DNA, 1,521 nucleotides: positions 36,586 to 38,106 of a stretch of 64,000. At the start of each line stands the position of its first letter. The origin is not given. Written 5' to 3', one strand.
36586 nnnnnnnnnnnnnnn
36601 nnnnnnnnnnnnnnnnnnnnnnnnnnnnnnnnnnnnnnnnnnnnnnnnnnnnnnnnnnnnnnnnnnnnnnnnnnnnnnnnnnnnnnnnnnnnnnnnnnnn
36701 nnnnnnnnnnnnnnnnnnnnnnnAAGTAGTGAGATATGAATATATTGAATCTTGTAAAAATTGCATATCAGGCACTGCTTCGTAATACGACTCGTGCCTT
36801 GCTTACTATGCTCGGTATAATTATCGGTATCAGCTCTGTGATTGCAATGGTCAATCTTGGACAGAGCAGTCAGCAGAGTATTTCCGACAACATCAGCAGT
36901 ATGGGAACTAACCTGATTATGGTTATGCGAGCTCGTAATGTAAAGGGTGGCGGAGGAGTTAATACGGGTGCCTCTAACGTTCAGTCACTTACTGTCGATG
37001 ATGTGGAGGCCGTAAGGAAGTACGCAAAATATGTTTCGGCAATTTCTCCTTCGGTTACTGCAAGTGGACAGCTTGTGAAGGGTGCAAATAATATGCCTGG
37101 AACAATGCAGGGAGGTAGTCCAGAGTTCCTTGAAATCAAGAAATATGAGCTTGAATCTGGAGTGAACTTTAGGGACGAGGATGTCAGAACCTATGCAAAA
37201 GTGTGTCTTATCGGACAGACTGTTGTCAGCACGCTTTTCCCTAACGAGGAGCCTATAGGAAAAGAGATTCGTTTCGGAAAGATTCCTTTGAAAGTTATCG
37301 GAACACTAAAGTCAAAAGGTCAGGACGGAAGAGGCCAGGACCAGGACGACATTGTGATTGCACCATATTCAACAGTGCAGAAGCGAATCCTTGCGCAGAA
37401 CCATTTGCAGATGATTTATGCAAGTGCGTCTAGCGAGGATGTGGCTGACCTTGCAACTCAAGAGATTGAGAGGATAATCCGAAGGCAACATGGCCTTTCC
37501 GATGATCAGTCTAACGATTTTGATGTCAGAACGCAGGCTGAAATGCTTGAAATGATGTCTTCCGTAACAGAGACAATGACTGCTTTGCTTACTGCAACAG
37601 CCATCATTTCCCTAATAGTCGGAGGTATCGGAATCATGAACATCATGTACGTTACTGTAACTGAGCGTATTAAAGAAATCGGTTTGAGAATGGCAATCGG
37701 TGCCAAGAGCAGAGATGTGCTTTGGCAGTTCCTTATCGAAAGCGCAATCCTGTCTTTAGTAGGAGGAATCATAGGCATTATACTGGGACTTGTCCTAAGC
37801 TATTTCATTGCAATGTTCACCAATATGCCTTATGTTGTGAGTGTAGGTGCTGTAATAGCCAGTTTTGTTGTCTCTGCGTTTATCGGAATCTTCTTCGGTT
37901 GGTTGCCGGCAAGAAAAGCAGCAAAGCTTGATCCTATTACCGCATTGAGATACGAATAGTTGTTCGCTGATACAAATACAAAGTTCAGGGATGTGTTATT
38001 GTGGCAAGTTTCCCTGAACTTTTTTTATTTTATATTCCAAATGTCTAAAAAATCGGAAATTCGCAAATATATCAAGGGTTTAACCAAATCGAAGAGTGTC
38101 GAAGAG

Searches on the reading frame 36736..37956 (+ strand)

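Call 82: search_protein_families(library=pfam, proteins=[window:36736-37956:+], max_evalue=0.00001)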
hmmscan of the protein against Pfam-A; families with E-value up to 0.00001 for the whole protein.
window:36736-37956:+ (407 aa): 2 families
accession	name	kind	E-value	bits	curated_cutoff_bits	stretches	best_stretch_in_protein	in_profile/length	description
PF12704.14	MacB_PCD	-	2e-44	152.8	27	1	22-246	2-206/207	MacB-like periplasmic core domain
PF02687.27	FtsX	-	6.4e-23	81.5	25.5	1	289-400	4-120/120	FtsX-like permease C-terminal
